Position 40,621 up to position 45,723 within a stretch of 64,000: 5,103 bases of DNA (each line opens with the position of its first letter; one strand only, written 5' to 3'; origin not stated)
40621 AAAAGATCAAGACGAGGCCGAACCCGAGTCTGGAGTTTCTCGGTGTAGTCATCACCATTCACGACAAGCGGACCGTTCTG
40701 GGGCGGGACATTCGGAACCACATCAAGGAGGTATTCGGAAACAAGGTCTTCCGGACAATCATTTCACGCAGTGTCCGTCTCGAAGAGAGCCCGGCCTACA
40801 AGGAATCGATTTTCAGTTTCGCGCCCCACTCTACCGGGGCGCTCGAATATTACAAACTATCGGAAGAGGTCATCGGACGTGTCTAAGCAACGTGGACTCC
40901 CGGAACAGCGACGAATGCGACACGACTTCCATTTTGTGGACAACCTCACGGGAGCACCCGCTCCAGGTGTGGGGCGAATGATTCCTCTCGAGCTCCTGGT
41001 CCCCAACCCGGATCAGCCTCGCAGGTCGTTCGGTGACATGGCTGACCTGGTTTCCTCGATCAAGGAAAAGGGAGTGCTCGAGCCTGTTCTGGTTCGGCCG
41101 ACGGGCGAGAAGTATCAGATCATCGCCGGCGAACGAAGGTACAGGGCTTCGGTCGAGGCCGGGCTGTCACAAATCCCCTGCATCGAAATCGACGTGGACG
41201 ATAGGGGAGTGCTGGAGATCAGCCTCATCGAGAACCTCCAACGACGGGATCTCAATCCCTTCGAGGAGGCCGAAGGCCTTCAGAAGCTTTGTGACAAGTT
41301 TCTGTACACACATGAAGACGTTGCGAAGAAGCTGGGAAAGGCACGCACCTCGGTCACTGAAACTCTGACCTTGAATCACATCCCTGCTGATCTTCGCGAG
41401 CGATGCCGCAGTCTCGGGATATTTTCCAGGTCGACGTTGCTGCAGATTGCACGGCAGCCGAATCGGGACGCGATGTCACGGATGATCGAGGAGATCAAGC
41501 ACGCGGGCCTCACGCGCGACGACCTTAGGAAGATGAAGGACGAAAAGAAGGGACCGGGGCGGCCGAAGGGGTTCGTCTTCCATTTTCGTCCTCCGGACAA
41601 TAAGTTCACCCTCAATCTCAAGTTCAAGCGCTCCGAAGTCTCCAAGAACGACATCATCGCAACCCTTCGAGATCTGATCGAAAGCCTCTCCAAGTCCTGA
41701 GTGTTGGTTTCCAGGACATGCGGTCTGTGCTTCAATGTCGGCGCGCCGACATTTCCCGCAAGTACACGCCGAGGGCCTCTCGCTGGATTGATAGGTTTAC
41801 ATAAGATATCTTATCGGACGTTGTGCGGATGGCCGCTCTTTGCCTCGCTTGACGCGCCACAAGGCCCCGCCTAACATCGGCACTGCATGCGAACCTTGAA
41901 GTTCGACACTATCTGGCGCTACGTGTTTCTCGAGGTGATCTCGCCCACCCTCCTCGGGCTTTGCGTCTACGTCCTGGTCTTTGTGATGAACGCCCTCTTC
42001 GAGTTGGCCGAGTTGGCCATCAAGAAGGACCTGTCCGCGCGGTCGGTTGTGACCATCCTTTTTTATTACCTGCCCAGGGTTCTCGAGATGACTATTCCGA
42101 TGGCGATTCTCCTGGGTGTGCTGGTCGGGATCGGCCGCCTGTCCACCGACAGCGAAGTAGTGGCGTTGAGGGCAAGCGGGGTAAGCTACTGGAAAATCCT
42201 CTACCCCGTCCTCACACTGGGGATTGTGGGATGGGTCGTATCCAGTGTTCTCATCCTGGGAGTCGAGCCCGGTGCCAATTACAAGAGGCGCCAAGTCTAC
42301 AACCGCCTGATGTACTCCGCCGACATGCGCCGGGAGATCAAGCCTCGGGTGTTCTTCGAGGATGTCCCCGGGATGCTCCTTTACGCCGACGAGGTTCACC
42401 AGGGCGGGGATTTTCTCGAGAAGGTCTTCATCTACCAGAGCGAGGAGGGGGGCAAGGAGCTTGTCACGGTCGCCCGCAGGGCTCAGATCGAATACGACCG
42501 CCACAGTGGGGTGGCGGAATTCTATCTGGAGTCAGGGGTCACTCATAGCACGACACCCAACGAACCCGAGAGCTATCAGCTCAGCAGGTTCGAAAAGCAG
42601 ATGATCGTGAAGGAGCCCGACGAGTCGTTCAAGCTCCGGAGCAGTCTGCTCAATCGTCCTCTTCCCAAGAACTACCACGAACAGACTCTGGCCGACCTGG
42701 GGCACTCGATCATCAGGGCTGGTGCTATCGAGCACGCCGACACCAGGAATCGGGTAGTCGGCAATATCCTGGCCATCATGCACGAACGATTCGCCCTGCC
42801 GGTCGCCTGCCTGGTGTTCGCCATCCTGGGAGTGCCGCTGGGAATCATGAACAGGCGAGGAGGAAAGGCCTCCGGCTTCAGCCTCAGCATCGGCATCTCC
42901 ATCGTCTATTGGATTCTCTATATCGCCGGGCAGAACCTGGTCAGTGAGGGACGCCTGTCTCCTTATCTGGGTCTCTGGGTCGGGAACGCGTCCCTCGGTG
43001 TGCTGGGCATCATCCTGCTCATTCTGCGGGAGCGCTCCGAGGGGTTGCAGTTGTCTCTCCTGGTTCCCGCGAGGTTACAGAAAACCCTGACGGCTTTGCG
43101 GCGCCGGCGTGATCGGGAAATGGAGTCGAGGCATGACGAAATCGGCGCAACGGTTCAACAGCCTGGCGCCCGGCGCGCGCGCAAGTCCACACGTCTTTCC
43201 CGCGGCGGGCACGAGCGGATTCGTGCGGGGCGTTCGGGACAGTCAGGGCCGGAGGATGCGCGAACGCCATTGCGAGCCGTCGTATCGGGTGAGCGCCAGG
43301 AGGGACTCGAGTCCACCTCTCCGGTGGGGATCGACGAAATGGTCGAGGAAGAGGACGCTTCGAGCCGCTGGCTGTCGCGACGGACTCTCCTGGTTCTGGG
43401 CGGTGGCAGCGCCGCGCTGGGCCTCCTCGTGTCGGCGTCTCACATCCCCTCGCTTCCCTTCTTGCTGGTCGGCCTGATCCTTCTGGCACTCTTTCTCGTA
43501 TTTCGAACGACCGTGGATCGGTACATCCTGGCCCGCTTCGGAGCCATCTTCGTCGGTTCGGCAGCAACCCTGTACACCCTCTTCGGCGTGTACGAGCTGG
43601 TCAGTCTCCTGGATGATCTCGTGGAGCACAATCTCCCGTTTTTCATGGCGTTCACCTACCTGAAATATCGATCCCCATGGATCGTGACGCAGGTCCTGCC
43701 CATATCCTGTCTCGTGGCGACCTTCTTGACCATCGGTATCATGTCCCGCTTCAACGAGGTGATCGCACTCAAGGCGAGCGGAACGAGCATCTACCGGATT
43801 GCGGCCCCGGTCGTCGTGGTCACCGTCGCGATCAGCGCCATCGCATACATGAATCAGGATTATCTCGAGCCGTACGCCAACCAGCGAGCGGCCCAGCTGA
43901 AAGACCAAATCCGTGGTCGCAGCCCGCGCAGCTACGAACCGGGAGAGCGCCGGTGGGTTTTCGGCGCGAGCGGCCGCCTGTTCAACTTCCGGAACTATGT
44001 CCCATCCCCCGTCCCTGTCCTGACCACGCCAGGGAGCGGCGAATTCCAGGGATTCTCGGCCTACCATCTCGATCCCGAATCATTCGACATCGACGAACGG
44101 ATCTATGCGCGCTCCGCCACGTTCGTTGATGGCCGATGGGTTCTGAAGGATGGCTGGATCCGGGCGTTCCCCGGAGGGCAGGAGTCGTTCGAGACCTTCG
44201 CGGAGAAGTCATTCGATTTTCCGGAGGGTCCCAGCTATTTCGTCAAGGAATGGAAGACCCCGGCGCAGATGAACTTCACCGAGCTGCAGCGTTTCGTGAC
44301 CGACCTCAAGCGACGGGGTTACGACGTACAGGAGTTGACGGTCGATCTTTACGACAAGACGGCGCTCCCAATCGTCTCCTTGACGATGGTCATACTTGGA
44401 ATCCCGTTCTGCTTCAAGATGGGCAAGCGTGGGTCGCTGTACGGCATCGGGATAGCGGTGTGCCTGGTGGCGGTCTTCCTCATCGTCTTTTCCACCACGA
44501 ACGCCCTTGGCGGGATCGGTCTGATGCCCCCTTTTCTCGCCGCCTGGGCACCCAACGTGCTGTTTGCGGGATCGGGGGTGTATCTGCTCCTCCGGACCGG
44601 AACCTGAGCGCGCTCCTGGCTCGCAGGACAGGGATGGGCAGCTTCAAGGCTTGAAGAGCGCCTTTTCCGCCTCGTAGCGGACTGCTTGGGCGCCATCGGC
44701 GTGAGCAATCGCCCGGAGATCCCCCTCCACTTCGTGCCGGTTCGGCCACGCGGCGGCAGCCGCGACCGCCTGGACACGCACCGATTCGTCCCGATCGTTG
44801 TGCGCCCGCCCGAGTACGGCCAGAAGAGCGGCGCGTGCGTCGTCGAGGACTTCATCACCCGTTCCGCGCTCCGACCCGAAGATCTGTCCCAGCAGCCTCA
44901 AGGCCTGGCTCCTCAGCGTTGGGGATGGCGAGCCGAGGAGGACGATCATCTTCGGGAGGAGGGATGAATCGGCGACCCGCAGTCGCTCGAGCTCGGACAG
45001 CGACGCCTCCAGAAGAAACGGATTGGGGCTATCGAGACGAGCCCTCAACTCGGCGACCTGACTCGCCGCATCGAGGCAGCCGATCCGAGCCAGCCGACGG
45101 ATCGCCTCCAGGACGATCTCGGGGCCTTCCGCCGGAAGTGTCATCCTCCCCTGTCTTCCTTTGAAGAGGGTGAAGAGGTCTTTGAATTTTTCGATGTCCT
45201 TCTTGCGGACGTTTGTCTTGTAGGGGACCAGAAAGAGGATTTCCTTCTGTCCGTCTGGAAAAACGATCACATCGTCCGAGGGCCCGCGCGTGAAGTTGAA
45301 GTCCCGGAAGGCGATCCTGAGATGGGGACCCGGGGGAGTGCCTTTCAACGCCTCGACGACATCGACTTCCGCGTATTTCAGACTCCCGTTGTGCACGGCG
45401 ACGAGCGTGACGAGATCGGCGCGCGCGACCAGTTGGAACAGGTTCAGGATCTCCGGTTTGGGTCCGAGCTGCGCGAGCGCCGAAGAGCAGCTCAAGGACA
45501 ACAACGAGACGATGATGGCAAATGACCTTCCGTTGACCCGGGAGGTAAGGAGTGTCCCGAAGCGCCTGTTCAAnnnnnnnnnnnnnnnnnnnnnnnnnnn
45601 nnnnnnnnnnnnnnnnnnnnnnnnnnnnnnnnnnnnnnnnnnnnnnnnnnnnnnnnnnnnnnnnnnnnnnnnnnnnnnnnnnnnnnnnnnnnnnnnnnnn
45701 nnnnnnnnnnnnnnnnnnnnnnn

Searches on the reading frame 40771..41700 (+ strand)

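Call 37: search_protein_families(library=pfam, proteins=[window:40771-41700:+], max_evalue=0.001)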
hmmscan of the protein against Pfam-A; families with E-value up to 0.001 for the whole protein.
window:40771-41700:+ (309 aa): 3 families
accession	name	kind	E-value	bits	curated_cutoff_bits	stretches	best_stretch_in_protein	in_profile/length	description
PF02195.25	ParB_N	-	7.4e-28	96.9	26.3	1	69-157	4-95/95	ParB N-terminal domain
PF17762.8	HTH_ParB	-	7.3e-14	52.2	22.6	1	160-255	2-96/102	ParB HTH domain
PF08535.16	KorB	-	5.7e-05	23.4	22.3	1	182-260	7-87/89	KorB domain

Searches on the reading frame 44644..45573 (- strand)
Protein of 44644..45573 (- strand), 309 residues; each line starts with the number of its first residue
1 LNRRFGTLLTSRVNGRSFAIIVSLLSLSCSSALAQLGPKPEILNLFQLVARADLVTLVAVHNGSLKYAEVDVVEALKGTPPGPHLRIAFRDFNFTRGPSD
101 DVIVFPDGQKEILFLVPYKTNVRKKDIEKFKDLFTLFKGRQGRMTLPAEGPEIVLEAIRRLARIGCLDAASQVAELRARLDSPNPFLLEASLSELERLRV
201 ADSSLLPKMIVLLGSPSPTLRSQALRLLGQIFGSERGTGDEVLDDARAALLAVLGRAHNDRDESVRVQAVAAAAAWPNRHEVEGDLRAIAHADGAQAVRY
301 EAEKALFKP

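Call 37: search_protein_families(library=pfam, proteins=[window:44644-45573:-], max_evalue=0.001)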
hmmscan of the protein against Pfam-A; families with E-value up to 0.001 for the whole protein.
window:44644-45573:- (309 aa): 3 families
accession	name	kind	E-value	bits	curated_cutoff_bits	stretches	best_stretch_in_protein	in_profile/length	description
PF13646.12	HEAT_2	-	5.5e-07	30.2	27.7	1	174-256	2-73/88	HEAT repeats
PF02985.28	HEAT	-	8.8e-05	22.9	23.5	0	205-231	1-27/31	HEAT repeat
PF13513.12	HEAT_EZ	-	0.00036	21.4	27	0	198-231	22-55/55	HEAT-like repeat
